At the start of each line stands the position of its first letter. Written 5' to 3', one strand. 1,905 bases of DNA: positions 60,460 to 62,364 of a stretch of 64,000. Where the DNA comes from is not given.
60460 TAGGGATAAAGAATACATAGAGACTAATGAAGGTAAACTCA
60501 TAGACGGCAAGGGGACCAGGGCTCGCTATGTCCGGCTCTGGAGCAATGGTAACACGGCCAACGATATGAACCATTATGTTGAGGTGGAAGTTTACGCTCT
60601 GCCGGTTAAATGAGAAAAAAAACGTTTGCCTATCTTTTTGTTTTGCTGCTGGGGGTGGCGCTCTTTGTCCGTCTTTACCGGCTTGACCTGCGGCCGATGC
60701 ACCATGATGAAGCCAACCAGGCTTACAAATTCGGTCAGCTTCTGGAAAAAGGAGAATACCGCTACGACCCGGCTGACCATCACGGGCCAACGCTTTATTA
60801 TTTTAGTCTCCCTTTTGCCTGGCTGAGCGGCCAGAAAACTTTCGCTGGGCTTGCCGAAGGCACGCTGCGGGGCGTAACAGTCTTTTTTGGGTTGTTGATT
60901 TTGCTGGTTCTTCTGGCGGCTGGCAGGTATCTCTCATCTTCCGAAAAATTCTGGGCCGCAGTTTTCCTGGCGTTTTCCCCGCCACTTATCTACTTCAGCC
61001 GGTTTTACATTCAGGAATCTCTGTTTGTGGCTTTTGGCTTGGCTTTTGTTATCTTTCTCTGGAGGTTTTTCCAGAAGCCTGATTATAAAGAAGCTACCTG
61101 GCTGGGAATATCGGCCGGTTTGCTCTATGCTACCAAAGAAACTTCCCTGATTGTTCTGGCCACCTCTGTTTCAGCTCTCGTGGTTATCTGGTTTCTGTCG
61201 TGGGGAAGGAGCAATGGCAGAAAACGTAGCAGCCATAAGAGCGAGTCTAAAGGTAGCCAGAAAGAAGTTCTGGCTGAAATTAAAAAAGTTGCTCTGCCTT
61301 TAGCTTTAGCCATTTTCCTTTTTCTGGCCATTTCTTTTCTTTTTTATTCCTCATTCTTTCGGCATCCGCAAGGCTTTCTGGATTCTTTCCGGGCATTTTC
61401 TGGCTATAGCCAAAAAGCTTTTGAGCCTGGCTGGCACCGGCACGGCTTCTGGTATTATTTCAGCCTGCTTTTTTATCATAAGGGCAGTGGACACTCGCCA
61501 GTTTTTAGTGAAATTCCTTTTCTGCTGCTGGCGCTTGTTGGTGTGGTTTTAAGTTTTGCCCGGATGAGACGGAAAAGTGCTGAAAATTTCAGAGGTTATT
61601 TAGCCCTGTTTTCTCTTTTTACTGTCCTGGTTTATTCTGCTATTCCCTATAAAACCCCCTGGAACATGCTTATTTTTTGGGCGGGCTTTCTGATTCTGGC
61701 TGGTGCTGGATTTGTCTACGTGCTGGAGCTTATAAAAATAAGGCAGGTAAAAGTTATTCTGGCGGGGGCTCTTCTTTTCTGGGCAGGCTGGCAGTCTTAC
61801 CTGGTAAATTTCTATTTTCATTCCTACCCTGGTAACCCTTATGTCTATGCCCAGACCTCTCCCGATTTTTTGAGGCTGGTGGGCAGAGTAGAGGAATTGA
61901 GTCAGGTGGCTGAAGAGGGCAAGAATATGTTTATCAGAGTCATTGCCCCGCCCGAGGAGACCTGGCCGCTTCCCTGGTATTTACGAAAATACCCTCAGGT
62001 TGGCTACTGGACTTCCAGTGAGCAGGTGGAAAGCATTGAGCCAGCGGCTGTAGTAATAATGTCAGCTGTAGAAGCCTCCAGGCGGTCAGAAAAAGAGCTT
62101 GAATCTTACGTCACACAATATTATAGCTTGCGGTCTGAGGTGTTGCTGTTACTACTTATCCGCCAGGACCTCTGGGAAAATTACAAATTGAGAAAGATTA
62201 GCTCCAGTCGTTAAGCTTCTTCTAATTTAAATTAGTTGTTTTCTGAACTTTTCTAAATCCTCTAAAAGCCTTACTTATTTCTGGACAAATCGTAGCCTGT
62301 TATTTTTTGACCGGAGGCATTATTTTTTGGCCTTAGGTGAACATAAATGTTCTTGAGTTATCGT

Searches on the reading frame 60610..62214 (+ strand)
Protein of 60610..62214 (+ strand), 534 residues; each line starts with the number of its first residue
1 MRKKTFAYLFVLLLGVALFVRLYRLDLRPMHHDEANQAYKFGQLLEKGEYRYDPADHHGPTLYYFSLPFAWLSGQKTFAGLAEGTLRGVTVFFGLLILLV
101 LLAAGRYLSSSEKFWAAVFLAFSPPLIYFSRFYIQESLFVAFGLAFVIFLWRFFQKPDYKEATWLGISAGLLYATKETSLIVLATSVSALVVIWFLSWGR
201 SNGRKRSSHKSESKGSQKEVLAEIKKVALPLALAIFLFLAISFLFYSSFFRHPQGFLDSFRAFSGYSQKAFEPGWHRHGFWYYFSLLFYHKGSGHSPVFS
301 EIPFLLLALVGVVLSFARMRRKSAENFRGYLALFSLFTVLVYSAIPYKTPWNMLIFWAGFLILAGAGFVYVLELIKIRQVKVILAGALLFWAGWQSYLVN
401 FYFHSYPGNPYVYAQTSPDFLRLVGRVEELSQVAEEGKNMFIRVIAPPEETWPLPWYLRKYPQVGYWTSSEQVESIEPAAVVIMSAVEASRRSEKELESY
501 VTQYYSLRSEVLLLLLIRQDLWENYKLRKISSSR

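Call 74: search_protein_families(library=pfam, proteins=[window:60610-62214:+], max_evalue=0.01)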
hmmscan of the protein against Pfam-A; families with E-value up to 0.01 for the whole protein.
window:60610-62214:+ (534 aa): 1 family
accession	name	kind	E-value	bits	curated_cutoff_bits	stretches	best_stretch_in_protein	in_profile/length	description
PF13231.12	PMT_2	-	1.8e-05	25.5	26.1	1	90-191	29-130/160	Dolichyl-phosphate-mannose-protein mannosyltransferase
